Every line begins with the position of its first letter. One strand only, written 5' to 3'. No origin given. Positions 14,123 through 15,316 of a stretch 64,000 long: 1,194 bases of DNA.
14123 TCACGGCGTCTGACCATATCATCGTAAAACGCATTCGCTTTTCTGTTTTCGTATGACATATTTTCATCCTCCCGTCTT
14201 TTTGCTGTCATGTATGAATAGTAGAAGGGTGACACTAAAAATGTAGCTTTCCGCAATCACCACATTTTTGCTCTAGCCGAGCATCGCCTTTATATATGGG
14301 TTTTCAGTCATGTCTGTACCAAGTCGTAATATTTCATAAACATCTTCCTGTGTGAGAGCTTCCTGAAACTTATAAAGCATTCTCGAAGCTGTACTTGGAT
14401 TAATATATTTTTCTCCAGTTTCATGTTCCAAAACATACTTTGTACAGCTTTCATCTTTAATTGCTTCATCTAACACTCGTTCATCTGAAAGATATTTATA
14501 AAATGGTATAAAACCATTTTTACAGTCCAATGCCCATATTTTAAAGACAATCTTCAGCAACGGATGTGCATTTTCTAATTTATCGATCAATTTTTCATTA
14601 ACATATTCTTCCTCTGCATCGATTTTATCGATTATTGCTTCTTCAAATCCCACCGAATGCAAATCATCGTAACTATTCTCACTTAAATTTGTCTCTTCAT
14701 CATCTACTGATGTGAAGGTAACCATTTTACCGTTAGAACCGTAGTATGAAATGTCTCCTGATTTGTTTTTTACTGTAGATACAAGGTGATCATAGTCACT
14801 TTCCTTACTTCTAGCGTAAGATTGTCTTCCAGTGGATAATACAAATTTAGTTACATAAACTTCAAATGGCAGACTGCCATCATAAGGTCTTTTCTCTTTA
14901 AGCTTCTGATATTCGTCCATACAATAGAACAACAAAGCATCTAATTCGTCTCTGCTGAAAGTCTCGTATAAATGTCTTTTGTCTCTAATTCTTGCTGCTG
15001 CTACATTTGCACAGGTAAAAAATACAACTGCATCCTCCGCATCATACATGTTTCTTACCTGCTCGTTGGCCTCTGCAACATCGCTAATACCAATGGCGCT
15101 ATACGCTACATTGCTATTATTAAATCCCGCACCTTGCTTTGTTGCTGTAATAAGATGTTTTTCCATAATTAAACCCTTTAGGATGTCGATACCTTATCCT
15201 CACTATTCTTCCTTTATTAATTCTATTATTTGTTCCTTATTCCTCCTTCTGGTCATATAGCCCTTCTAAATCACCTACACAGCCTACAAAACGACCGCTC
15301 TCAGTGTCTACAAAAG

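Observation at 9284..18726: Island-specific, exactly 27-nt A7/T7 palindromic motif heading four transcription units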

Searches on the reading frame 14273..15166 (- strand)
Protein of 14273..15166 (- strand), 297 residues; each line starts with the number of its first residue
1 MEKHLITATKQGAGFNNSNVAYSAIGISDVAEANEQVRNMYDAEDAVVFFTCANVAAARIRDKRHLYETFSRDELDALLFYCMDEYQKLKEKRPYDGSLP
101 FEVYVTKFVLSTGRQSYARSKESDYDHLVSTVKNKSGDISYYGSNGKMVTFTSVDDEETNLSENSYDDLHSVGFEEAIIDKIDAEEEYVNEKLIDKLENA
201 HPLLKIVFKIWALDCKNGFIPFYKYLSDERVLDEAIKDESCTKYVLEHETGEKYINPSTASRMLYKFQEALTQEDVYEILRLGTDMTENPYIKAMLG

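Call 5: search_protein_families(library=pfam, max_evalue=0.01, proteins=[window:14273-15166:-])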
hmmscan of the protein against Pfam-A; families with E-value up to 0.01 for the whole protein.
window:14273-15166:- (297 aa): 0 families

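Call 14: find_homologous_proteins(query=window:14273-15166:-)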
Query window:14273-15166:- (297 aa): 17 proteins with E <= 0.001 among 631 candidates.
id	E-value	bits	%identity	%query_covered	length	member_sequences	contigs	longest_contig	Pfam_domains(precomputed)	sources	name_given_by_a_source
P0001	5.4e-194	661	100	100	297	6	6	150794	-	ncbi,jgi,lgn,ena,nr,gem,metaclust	ncbi:MAG: hypothetical protein K6D38_09755 [Pseudobutyrivibrio sp.]|nr:hypothetical protein [Pseudob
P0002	3.1e-172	590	87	100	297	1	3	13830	-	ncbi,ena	-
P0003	5.1e-139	481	70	100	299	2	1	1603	-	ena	-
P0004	4.0e-122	425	65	97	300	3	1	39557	-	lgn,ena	-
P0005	9.0e-119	414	63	97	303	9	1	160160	-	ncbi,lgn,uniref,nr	ncbi:hypothetical protein [Pseudobutyrivibrio ruminis]|uniref:hypothetical protein n=1 Tax=Pseudobut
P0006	2.9e-118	413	64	96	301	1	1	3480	-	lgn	-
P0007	3.4e-118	412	65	97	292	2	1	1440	-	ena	-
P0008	6.4e-118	411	65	98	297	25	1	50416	-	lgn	-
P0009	4.6e-116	405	60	100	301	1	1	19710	-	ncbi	-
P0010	6.1e-116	405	65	98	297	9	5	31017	-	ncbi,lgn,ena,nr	ncbi:MAG: hypothetical protein J6Y02_08045 [Pseudobutyrivibrio sp.]|nr:hypothetical protein [Pseudob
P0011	7.5e-115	401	61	100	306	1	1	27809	-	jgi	-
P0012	2.1e-113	397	60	100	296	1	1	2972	-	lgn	-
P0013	1.1e-104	368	63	87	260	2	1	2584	-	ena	-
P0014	3.4e-93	330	53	97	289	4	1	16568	-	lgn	-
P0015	1.4e-77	279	48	99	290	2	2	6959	-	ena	-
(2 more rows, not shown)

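Call 15: find_encoding_contigs(protein=P0005, flank=10000, max_places=2)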
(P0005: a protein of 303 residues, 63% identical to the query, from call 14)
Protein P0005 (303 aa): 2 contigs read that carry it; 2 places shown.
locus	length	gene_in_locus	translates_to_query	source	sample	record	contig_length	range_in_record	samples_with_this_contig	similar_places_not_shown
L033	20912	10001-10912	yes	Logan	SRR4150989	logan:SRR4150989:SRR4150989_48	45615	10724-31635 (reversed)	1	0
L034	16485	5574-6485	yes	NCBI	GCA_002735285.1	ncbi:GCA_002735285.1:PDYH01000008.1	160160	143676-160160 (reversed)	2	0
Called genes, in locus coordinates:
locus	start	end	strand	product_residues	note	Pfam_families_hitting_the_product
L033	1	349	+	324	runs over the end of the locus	PF02275:CBAH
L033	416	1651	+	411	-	PF00999:Na_H_Exchanger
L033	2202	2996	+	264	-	PF09997:DUF2238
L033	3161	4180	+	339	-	PF02690:Na_Pi_cotrans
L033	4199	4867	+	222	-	PF00072:Response_reg, PF00486:Trans_reg_C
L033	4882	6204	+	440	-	PF16736:sCache_like (faint), PF00512:HisKA, PF02518:HATPase_c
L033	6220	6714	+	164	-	PF17836:PglD_N, PF25084:LbH_EIF2B, PF25087:GMPPB_C, PF00132:Hexapep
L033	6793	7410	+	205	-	PF00081:Sod_Fe_N, PF02777:Sod_Fe_C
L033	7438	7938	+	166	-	PF01243:PNPOx_N (weak), PF12900:Pyridox_ox_2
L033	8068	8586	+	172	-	PF04138:GtrA_DPMS_TM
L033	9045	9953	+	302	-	-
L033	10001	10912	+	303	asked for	-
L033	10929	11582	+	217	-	-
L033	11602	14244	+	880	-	PF11187:Mbeg1-like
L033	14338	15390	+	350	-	-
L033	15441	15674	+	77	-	-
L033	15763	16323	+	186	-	-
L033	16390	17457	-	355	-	-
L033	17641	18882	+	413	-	PF00437:T2SSE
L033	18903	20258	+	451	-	-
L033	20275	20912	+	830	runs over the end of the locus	PF01935:DUF87 (weak), PF12846:AAA_10 (faint), PF19044:P-loop_TraG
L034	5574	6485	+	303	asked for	-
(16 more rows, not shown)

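Call 16: find_encoding_contigs(protein=P0008, flank=10000, max_places=2)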
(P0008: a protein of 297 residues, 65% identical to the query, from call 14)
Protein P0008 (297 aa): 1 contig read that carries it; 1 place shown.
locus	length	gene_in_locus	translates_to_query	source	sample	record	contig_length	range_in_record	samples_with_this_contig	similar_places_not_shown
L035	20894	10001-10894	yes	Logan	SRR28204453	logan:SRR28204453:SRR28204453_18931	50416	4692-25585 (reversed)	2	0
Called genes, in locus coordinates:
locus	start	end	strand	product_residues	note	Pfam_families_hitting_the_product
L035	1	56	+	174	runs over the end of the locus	-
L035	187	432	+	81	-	PF08817:YukD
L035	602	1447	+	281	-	PF02397:Bac_transf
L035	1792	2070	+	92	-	-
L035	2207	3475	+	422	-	PF13304:AAA_21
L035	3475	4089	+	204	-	PF13707:RloB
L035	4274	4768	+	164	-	PF17836:PglD_N, PF25084:LbH_EIF2B, PF25087:GMPPB_C, PF00132:Hexapep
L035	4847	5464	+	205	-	PF00081:Sod_Fe_N, PF02777:Sod_Fe_C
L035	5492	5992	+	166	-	PF01243:PNPOx_N (weak), PF12900:Pyridox_ox_2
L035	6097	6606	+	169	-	PF04138:GtrA_DPMS_TM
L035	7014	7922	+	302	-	-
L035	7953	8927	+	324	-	-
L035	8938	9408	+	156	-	-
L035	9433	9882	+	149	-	-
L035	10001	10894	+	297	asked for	-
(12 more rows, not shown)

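Call 17: find_encoding_contigs(protein=P0004, flank=10000, max_places=2)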
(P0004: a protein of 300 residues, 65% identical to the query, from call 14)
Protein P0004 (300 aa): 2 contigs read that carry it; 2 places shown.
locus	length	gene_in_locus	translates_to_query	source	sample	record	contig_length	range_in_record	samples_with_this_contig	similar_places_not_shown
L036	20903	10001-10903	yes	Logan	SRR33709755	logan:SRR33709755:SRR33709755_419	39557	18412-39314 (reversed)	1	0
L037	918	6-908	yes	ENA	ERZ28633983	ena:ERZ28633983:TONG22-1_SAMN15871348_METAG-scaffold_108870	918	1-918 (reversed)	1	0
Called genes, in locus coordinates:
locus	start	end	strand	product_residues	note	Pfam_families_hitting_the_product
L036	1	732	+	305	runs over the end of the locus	PF02275:CBAH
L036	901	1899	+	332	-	PF02690:Na_Pi_cotrans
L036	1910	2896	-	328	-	PF01699:Na_Ca_ex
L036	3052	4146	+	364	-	PF01073:3Beta_HSD, PF01370:Epimerase, PF02719:Polysacc_synt_2, PF04321:RmlD_sub_bind, PF16363:GDP_Man_Dehyd, PF07993:NAD_binding_4 (faint)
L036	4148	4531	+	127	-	-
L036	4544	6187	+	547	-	PF13396:PLDc_N (weak), PF13091:PLDc_2, PF00614:PLDc (faint), PF13091:PLDc_2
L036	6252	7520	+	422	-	PF00999:Na_H_Exchanger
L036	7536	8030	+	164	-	PF01243:PNPOx_N (weak), PF12900:Pyridox_ox_2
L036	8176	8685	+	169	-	PF04138:GtrA_DPMS_TM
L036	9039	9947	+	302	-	-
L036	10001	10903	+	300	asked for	-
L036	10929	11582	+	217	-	-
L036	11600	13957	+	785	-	PF11187:Mbeg1-like, PF26363:Phospholipase-like (weak)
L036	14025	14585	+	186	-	-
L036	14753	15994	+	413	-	PF00437:T2SSE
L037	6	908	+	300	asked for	-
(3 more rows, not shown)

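Call 23: search_solved_structures(query=A1, max_evalue=10)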
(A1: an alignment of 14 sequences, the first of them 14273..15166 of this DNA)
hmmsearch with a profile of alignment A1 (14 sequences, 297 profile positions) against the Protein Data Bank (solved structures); distinct sequences matched with E-value up to 10: 1.
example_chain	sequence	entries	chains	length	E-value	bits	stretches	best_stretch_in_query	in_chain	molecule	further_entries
5vgz_A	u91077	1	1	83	0.27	13.9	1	227-288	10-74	26S proteasome regulatory subunit 7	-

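Call 28: predict_structure(alignment_id=A1)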
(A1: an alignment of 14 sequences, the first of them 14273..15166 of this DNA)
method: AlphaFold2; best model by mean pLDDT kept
length: 297 residues; sequences in the alignment: 14
mean_pLDDT: 62.4   pTM: 0.42
mean pLDDT of the five models: 62.4, 62.4, 62.2, 61.7, 54.4
residues with pLDDT >= 90: 2; 70-90: 129; 50-70: 76; < 50: 90
segments of 3 or more residues with pLDDT < 50: 1-11, 60-70, 123-134, 146-188, 288-297
pLDDT, mean of each block of 10 residues (from residue 1): 32 68 78 87 86 68 37 70 87 77 74 68 48 50 48 34 33 31 43 67 75 65 72 81 80 77 70 64 51 45
secondary structure, 60 per line:
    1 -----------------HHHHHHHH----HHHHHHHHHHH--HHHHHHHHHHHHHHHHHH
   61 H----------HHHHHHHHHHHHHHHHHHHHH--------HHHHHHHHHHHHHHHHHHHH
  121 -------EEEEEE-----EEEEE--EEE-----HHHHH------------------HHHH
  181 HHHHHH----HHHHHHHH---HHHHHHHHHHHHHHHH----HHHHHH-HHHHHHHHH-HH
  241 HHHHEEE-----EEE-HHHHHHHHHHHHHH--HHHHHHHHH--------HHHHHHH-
elements in order: H18-25 H30-40 H43-61 H72-92 H101-120 E128-133 E139-143 E146-148 H154-158 H177-186 H191-198 H202-217 H222-227 H229-237 H239-244 E245-247 E253-255 H257-270 H273-281 H290-296

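Call 31: fold_search(model_id=the predicted structure, library=pdb)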
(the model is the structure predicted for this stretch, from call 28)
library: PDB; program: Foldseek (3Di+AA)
matches with E <= 10: 60; with E <= 0.001: 0
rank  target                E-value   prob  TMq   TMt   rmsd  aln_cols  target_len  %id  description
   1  9jk7_A                1.9e+00  0.04  0.14  0.12  24.9       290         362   12  Human VANGL2 hexamer (released 2024-12-25)
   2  9a4r_A                2.1e+00  0.08  0.17  0.22  22.4       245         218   12  Integrative model of RPSH-RPOB by crosslinking MS and deep learning (released 2024-09-18)
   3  9isn_F                3.0e+00  0.18  0.19  0.40   6.8        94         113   17  Cryo-EM structure of Streptomyces coelicolor sigma factor shbA transcription initiation complex (released 2025-05-14)
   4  9jk6_A                3.5e+00  0.03  0.14  0.11  24.6       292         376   11  Human VANGL1 hexamer (released 2024-12-25)
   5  5ipl_F                3.6e+00  0.08  0.17  0.18   8.8       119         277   13  SigmaS-transcription initiation complex with 4-nt nascent RNA (released 2016-03-30)
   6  5zkq_A                3.8e+00  0.01  0.11  0.11  21.6       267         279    9  Crystal structure of the human platelet-activating factor receptor in complex with ABT-491 (released 2018-06-20)
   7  3wod_F                4.0e+00  0.08  0.19  0.20  17.5       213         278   13  RNA polymerase-gp39 complex (released 2014-03-12)
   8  9pnq                  4.9e+00  0.01  0.09  0.04  22.6       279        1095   14  N4 vRNAP gp50 - Isolated RNAP Domain (released 2025-12-10)
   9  6kqg_F                5.2e+00  0.03  0.18  0.16  26.7       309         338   11  Thermus thermophilus initial transcription complex comprising sigma A and 5'-OH RNA of 6 nt (released 2020-03-11)
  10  7y27_E                5.2e+00  0.01  0.12  0.13  23.2       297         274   11  Cryo-EM structure of the SST-14-bound SSTR2-miniGq-scFv16 complex (released 2022-10-19)
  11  9fqr_Hl               5.2e+00  0.01  0.10  0.02  24.3       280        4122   13  96-nm repeat of axonemal doublet microtubules from bovine sperm (released 2025-03-26)
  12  7tql_U                5.5e+00  0.11  0.10  0.19   4.2        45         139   22  CryoEM structure of the human 40S small ribosomal subunit in complex with translation initiation factors eIF1A and eIF (released 2022-04-27)
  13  8k6n_E                5.5e+00  0.02  0.15  0.14  21.5       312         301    9  Structural complex of neuropeptide Y receptor 2 (released 2024-07-31)
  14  4x8k_A                5.8e+00  0.14  0.17  0.35   7.3        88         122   14  Mycobacterium tuberculosis RbpA-SID in complex with SigmaA domain 2 (released 2015-06-03)
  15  4v4n_BU               5.8e+00  0.14  0.12  0.21   4.8        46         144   20  Structure of the Methanococcus jannaschii ribosome-SecYEBeta channel complex (released 2014-07-09)
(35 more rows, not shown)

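Call 32: search_protein_families(library=pfam, alignment_id=A1, max_evalue=10)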
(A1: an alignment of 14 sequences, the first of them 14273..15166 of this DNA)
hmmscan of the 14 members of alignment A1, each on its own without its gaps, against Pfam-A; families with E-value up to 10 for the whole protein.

A. member 1, window:14273-15166:- (297 aa): 1 family
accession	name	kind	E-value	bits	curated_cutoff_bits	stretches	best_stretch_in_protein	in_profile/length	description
PF03371.20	PRP38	-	0.092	13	22.4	1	226-295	33-95/173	PRP38 family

B. families by the number of members that match (of 14 scanned): 6 families
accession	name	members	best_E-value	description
PF03456.24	uDENN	7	0.024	uDENN domain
PF10456.14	BAR_3_WASP_bdg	1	0.051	WASP-binding domain of Sorting nexin protein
PF03371.20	PRP38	1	0.092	PRP38 family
PF17830.6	STI1-HOP_DP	1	0.11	STI1/HOP, DP domain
PF10069.14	DICT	1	0.2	Sensory domain in DIguanylate Cyclases and Two-component system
PF12668.12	DUF3791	1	0.28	Protein of unknown function (DUF3791)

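Call 49: search_protein_representatives(alignment_id=A1)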
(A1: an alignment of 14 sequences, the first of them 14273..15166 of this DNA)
Query: 14 sequences, 297 profile positions. Proteins with E-value up to 0.001 (for the whole library): 10; up to 1e-10: 8; up to 1e-30: 6. The best 10 are listed.
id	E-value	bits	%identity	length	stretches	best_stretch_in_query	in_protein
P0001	1.4e-156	536.8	-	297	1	1-296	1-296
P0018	1.7e-117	408.5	-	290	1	1-296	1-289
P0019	4.5e-76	272.5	-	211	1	83-296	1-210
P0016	1.2e-73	264.6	-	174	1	128-296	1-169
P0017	2.9e-66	240.3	-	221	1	1-141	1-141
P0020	9.2e-38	146.8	-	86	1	212-296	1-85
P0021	1.6e-20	90.2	-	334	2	7-203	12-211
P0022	1.1e-12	64.4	-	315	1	237-296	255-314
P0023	7.0e-06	42.1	-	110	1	1-34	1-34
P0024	7.7e-06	41.9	-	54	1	1-33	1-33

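Call 60: search_protein_families(library=pfam, max_evalue=0.01, proteins=[L033:10929-11582:+, L033:14338-15390:+, L033:15763-16323:+, L033:16390-17457:-, L033:18903-20258:+])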
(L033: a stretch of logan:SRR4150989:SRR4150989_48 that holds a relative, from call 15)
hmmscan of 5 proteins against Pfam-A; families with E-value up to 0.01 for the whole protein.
L033:10929-11582:+ (217 aa): 0 families

L033:14338-15390:+ (350 aa): 0 families

L033:15763-16323:+ (186 aa): 0 families

L033:16390-17457:- (355 aa): 0 families

L033:18903-20258:+ (451 aa): 0 families

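Call 65: fold_search(model_id=the predicted structure, library=viral)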
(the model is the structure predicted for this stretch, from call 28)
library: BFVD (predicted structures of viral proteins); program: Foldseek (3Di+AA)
matches with E <= 10: 164; with E <= 0.001: 0
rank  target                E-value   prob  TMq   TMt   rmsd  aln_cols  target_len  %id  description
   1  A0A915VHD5            2.3e-01  0.12  0.15  0.12  20.5       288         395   12  (no name in the UniProt tables at hand)
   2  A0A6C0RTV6            2.4e-01  0.12  0.15  0.10  23.9       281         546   14  (no name in the UniProt tables at hand)
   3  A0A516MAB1            3.2e-01  0.08  0.12  0.12  21.4       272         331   13  (no name in the UniProt tables at hand)
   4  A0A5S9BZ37            3.6e-01  0.16  0.20  0.21  25.2       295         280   10  RNA polymerase sigma factor [Tenacibaculum phage PTm1]
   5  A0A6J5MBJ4            5.1e-01  0.06  0.13  0.10  23.8       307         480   13  Uncharacterized protein [uncultured Caudovirales phage]
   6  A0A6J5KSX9            7.7e-01  0.14  0.14  0.10  14.8       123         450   11  PD_CobS, cobaltochelatase, CobS subunit [uncultured Caudovirales phage]
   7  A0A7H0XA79            9.4e-01  0.04  0.12  0.07  27.6       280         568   16  (no name in the UniProt tables at hand)
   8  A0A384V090            9.9e-01  0.12  0.12  0.13  25.0       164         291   16  (no name in the UniProt tables at hand)
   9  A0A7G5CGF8            1.2e+00  0.11  0.19  0.24  15.7       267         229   14  (no name in the UniProt tables at hand)
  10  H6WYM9                1.3e+00  0.08  0.13  0.16  15.7       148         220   19  Uncharacterized protein [Hafnia phage Enc34]
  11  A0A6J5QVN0            1.3e+00  0.04  0.13  0.09  23.2       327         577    9  Uncharacterized protein [uncultured Caudovirales phage]
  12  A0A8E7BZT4            1.4e+00  0.03  0.13  0.11  21.3       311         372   10  (no name in the UniProt tables at hand)
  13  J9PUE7                1.6e+00  0.16  0.18  0.26  12.9       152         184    8  Uncharacterized protein [Bacillus phage BCD7]
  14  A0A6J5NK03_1          1.6e+00  0.03  0.13  0.06  19.5       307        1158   11  Large polyvalent protein associated domain-containing protein [uncultured Caudovirales phage]
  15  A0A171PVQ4            1.6e+00  0.08  0.13  0.20  21.4       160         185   12  Uncharacterized protein [Heliothis virescens ascovirus 3f]
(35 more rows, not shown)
